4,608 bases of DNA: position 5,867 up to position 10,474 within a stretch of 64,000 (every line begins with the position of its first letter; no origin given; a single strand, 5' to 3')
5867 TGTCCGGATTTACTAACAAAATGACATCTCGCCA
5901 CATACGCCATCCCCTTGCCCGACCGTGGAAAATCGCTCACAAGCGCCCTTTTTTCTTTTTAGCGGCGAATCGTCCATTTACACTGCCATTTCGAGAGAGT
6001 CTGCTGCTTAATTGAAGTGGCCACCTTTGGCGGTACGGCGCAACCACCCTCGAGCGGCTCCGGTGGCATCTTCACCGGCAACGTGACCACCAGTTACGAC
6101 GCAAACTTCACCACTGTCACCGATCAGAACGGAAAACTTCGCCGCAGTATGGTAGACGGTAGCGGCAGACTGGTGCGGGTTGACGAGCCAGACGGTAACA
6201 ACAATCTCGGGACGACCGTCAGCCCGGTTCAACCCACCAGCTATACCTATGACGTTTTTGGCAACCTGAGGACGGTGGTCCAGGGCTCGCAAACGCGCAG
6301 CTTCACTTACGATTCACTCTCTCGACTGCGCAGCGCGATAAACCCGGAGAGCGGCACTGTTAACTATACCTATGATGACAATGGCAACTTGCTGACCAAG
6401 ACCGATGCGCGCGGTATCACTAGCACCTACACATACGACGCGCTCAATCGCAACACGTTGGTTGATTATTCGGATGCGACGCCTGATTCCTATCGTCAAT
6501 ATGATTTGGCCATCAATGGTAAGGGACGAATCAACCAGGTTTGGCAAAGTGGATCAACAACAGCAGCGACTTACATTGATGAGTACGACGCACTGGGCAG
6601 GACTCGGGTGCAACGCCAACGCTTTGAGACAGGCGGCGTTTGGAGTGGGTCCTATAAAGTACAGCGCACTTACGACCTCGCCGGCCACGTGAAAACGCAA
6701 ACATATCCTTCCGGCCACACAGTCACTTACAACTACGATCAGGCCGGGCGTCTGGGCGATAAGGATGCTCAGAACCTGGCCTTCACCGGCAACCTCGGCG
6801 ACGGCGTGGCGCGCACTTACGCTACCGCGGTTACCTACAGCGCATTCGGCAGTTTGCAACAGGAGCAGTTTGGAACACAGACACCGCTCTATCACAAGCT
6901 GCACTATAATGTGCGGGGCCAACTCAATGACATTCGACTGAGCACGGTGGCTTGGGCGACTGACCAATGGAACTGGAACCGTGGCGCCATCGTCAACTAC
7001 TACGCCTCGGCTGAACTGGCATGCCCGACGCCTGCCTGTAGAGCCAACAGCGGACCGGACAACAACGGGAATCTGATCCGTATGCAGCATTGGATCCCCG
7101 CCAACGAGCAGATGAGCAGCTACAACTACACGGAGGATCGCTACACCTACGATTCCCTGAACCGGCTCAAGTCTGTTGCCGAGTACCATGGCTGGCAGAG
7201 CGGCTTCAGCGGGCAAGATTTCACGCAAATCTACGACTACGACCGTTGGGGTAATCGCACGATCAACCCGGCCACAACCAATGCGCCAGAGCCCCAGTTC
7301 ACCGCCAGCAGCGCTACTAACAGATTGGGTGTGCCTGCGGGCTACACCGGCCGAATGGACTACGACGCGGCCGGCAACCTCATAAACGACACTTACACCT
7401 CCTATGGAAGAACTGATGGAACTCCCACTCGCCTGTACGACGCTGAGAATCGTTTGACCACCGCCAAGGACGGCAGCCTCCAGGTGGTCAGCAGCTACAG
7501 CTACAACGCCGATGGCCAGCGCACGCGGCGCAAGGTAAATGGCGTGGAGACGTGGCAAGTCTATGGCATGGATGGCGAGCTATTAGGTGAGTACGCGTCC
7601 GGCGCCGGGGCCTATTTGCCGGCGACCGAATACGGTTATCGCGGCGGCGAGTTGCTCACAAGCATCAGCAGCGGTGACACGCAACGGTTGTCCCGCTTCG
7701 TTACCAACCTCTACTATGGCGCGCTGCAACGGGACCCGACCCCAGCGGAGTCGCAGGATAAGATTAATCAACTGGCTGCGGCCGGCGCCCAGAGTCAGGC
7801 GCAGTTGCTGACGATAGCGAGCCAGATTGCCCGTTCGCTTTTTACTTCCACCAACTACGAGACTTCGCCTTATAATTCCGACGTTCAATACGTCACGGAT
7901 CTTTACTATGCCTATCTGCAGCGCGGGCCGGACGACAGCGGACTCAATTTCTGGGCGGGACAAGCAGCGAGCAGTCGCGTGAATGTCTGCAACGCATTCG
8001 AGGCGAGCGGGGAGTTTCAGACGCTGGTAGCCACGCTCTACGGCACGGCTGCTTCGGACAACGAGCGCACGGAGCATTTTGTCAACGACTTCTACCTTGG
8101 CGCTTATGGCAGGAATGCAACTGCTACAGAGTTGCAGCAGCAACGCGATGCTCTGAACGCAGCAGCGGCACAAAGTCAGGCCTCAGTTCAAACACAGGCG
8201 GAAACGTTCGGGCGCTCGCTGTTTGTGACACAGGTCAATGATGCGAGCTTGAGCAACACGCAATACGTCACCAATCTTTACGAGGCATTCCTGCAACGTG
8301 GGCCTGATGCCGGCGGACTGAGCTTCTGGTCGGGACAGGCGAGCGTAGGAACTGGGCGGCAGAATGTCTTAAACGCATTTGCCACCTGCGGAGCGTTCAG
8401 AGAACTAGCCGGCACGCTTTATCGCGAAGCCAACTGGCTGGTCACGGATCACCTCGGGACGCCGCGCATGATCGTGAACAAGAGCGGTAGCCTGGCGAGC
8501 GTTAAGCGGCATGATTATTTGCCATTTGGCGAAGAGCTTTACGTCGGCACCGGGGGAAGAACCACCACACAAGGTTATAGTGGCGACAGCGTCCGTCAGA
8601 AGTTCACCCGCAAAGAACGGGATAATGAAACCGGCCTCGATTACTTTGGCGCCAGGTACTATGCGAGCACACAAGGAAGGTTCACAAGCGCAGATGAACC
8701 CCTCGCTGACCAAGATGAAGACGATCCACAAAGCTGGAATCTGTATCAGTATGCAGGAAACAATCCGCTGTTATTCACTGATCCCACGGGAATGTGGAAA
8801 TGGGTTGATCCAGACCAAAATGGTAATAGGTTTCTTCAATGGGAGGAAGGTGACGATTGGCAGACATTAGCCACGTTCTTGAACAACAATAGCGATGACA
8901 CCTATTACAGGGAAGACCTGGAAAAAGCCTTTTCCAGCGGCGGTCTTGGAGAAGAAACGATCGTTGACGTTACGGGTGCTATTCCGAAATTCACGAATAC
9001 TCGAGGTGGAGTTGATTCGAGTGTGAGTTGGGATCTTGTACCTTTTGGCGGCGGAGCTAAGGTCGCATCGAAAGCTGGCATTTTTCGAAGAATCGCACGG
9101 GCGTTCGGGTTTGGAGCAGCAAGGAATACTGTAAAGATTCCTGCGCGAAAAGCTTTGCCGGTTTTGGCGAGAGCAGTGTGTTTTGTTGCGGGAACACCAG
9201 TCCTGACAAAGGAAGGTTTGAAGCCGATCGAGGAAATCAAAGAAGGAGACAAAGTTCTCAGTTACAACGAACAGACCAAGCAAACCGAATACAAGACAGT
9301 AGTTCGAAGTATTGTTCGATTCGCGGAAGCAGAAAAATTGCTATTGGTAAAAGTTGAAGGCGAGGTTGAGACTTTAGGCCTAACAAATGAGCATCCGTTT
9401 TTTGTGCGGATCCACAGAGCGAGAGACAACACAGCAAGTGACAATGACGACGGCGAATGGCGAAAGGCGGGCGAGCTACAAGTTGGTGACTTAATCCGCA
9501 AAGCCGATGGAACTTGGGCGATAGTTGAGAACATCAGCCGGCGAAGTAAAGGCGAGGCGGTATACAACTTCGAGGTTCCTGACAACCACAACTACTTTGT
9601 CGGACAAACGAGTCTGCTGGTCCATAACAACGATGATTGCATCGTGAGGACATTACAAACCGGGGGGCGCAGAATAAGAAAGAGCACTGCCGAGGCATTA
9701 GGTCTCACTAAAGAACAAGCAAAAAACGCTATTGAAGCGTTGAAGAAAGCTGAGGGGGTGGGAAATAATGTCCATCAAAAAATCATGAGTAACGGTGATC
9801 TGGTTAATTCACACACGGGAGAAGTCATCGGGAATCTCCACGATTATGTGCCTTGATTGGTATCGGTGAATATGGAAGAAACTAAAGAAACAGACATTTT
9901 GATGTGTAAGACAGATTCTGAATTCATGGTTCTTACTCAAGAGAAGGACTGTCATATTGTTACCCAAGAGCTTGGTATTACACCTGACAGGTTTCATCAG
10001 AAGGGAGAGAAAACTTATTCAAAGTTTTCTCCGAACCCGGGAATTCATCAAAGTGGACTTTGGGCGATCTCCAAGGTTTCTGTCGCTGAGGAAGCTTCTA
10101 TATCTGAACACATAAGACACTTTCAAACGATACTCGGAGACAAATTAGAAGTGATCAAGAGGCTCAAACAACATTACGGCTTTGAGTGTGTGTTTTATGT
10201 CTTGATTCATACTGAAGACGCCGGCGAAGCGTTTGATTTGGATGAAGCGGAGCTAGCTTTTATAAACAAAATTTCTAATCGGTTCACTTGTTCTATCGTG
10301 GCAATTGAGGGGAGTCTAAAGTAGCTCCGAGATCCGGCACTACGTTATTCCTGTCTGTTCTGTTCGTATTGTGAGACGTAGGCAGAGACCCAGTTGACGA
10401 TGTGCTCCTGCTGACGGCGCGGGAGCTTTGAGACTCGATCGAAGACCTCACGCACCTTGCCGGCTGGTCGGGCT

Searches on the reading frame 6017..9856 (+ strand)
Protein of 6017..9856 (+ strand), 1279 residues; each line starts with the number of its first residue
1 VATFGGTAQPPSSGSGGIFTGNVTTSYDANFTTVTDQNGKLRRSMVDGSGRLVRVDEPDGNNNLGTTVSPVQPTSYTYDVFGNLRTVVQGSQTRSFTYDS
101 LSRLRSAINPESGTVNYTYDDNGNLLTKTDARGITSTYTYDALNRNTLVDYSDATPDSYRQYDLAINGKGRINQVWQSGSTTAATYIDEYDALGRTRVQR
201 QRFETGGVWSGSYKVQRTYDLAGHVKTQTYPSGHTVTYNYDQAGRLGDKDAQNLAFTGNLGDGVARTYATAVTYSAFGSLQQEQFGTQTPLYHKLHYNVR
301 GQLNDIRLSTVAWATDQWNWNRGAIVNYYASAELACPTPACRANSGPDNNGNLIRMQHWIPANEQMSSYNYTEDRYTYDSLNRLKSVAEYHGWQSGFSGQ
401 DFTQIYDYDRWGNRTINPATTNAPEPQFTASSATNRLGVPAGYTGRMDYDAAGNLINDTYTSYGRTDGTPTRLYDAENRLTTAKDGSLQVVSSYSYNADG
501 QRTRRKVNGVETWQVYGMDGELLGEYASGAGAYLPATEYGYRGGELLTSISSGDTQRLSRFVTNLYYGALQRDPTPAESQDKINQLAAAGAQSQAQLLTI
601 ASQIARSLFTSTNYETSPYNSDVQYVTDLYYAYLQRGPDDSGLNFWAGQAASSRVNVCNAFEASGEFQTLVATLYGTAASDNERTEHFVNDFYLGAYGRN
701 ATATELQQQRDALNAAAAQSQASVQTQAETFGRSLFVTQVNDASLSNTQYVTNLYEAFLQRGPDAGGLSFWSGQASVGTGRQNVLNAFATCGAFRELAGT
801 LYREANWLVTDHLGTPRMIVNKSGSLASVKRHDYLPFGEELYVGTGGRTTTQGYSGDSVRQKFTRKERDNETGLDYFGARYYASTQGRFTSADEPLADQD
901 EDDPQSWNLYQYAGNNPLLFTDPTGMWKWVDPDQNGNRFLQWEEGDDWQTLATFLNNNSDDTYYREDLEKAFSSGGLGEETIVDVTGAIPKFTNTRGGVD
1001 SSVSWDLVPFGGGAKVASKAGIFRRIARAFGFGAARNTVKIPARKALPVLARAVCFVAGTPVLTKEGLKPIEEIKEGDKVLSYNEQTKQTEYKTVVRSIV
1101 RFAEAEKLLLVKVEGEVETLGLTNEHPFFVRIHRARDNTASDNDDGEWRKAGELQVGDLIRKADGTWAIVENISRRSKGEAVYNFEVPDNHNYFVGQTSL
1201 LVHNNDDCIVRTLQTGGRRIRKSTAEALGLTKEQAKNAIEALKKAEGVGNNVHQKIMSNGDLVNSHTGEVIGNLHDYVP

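Call 67: search_protein_families(library=pfam, proteins=[window:6017-9856:+], max_evalue=0.001)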
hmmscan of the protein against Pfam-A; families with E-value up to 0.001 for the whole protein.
window:6017-9856:+ (1279 aa): 6 families
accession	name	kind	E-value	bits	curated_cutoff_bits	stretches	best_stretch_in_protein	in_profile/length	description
PF13946.11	DUF4214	-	1.7e-28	98.9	23.2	2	738-790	11-64/72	Domain of unknown function (DUF4214)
PF07591.16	PT-HINT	-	1.6e-20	74.2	27.7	1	1062-1204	2-136/137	Pretoxin HINT domain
PF05593.20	RHS_repeat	-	1.5e-17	63.9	22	2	119-146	1-28/38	RHS Repeat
PF14890.11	Intein_splicing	-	7.2e-10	39.3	35.8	1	1062-1204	2-155/155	Intein splicing domain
PF01079.26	Hint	-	2.4e-06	27.8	29.7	1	1052-1160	10-114/213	Hint module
PF13403.11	Hint_2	-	3e-06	28.1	28.4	1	1054-1092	1-39/147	Hint domain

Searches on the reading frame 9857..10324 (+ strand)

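Call 3: search_protein_families(library=pfam, proteins=[window:9857-10324:+], max_evalue=1)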
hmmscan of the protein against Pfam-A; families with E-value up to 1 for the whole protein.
window:9857-10324:+ (155 aa): 1 family
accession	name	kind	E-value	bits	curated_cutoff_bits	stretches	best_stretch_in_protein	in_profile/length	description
PF14106.11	DUF4279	-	1.5e-14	54.7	25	1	31-140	6-111/116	Domain of unknown function (DUF4279)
